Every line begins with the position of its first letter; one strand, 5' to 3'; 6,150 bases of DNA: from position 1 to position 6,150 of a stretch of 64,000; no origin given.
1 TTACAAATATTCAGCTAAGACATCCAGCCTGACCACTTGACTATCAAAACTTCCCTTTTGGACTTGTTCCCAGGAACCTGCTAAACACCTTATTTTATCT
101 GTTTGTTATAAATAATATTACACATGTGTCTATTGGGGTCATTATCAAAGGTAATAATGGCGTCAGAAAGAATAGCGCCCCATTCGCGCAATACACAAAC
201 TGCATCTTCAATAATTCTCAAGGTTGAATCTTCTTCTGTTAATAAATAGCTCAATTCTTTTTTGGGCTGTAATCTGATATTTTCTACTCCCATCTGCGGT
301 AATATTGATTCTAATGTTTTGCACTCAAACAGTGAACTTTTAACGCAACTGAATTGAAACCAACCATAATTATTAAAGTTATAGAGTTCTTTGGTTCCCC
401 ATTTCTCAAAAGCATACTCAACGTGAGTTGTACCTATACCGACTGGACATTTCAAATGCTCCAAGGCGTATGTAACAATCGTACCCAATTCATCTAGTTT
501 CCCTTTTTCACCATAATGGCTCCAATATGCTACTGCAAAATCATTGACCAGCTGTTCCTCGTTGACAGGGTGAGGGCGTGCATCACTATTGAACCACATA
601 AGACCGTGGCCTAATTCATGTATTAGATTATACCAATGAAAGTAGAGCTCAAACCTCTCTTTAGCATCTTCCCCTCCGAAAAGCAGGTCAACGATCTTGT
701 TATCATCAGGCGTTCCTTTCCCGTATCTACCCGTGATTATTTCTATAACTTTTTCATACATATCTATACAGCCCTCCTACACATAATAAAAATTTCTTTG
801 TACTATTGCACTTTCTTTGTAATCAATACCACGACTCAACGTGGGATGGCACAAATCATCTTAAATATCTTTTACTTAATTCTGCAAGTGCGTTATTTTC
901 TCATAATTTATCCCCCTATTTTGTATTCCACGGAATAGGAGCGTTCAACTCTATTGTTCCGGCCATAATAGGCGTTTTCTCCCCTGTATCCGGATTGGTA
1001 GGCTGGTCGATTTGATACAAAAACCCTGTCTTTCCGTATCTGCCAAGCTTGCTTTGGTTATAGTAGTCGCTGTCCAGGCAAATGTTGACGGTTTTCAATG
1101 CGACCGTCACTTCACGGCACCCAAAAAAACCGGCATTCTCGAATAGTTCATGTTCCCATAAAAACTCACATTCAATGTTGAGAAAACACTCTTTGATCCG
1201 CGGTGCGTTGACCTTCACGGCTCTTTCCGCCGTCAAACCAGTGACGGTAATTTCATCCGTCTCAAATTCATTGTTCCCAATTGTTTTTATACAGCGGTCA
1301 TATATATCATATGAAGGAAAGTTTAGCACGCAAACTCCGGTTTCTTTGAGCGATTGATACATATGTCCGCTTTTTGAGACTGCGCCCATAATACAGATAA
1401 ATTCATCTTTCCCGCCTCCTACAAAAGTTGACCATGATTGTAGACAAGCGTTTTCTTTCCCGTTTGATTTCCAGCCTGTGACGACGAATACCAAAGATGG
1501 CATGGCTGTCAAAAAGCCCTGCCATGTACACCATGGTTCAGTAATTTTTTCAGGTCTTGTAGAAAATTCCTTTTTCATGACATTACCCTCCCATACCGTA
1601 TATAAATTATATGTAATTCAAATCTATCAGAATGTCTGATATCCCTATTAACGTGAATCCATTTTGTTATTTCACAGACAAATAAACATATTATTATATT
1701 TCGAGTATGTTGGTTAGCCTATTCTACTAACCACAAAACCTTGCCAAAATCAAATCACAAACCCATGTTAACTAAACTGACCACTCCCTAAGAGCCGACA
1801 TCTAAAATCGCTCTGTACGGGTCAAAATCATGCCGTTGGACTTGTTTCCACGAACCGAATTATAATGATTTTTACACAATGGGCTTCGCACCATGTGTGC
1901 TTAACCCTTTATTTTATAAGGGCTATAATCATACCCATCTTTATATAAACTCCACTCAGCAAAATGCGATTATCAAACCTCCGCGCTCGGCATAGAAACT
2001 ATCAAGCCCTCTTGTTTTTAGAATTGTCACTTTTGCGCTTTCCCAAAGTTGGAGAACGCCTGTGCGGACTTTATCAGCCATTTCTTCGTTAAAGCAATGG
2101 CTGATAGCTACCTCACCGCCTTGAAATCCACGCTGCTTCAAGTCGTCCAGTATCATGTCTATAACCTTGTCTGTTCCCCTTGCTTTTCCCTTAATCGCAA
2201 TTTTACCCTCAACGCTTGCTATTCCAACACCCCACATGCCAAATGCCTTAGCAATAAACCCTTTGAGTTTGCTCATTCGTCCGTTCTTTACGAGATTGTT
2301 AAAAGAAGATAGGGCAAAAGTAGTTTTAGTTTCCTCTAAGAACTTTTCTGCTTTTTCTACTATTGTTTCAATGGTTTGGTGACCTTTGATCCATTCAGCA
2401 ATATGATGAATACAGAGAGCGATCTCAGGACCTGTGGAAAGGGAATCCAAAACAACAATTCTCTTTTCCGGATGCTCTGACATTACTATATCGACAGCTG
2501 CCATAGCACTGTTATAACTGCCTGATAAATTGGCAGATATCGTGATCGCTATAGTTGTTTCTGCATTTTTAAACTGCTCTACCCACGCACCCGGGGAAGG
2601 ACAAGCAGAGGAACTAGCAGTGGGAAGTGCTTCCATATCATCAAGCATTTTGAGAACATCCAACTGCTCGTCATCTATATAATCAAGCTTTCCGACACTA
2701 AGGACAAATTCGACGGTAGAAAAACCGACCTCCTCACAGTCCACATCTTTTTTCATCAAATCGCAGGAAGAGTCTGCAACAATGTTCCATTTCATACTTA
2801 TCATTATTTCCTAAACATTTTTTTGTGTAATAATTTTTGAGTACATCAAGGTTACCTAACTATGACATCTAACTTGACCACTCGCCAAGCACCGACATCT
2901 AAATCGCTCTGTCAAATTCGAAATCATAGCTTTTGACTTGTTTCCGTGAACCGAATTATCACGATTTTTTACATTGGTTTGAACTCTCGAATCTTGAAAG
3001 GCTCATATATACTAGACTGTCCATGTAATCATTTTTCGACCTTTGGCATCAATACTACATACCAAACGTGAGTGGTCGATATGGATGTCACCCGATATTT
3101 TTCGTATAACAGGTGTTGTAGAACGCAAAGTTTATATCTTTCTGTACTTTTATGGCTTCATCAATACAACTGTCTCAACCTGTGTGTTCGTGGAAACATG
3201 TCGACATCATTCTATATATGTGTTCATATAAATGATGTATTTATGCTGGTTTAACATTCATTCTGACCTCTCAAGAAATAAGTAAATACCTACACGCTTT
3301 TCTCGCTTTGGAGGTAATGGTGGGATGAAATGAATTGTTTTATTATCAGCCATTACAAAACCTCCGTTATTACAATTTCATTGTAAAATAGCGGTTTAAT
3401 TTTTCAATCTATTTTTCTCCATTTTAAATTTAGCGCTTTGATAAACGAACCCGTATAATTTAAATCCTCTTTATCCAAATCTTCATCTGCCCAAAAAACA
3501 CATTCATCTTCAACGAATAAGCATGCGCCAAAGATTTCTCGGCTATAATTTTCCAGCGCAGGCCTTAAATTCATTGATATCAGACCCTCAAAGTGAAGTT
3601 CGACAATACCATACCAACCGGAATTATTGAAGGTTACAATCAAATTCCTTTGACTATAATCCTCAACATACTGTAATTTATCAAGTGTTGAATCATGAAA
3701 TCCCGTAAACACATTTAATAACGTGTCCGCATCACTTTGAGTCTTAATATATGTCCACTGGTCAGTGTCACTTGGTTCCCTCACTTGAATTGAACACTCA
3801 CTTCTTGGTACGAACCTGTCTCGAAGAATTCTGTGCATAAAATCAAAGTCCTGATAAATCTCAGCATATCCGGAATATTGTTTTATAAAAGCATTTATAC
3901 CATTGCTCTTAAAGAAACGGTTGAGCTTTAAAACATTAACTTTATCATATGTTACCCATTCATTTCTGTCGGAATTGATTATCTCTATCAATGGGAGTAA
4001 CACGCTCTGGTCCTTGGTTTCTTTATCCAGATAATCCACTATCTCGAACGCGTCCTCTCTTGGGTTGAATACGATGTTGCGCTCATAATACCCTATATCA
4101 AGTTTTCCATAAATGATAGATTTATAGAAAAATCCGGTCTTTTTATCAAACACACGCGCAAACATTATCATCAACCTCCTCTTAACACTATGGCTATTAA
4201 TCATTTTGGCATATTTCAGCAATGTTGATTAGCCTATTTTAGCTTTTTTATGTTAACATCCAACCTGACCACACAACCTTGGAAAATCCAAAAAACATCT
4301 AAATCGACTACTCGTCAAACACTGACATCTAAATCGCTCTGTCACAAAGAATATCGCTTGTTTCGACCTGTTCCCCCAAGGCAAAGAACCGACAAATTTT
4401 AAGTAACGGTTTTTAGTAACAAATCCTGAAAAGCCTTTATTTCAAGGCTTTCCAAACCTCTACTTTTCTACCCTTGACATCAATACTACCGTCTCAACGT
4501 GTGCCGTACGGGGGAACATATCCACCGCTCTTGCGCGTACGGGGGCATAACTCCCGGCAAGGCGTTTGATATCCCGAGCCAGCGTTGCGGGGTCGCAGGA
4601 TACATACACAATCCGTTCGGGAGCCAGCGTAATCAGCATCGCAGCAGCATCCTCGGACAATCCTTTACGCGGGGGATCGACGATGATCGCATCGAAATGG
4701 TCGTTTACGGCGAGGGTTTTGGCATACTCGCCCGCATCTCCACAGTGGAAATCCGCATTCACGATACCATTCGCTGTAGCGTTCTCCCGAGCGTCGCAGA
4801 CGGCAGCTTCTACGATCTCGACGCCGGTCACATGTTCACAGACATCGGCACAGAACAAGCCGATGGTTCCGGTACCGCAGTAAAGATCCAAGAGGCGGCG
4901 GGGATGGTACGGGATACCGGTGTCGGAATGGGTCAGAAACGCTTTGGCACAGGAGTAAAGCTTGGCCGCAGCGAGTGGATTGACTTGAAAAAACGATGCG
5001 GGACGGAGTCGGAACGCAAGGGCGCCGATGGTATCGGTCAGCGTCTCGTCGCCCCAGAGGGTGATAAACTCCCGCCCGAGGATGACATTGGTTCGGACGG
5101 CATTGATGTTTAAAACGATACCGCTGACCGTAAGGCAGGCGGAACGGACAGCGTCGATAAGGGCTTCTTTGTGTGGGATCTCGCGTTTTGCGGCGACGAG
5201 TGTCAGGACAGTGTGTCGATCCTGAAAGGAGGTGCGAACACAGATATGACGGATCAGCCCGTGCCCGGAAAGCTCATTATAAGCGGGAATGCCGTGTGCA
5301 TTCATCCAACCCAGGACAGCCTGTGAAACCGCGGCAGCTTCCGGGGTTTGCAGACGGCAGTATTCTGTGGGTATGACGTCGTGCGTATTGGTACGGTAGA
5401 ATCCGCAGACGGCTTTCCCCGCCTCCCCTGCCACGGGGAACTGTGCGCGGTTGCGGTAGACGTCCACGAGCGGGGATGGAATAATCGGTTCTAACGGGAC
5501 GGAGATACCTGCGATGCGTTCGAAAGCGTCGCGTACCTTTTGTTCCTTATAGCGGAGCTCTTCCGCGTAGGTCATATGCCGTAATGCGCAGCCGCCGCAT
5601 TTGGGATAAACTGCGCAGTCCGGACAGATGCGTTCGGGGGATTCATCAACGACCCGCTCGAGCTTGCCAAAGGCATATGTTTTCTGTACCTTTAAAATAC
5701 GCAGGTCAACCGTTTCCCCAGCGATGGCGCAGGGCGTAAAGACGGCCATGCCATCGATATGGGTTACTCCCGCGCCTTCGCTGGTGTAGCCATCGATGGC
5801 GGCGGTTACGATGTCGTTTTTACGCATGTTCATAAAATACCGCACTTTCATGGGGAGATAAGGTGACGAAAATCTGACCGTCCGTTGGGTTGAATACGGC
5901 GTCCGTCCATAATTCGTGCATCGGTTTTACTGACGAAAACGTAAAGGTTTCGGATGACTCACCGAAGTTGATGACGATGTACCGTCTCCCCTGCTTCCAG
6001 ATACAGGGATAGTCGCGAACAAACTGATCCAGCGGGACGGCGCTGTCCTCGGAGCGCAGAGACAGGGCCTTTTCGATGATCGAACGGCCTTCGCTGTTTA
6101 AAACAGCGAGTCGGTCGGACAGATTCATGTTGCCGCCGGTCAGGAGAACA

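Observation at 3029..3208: Two adjacent, diverged pseudo-copies of the last ~20 codons of rlmD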

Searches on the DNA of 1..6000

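Call 74: search_rna_families(source=window, start=1, end=6000, threshold=evalue, max_evalue=1)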
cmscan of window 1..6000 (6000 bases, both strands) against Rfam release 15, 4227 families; matches with E-value up to 1: 3.
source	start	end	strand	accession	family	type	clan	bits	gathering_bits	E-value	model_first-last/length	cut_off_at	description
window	4418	4483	+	RF00493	snoU2-30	Gene; snRNA; snoRNA; CD-box;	-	23.2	60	0.54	1-70/70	no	Small nucleolar RNA U2-30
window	3194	3252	+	RF00682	mir-144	Gene; miRNA;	-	22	60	0.16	1-78/78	no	mir-144 microRNA precursor family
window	3479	3624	-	RF02175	SMAD5-AS1_3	Gene; lncRNA;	-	21.1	60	0.21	1-125/125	no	SMAD5 antisense RNA 1 conserved region 3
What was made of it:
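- Tried and rejected: Rfam: nothing above noise (call 74).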
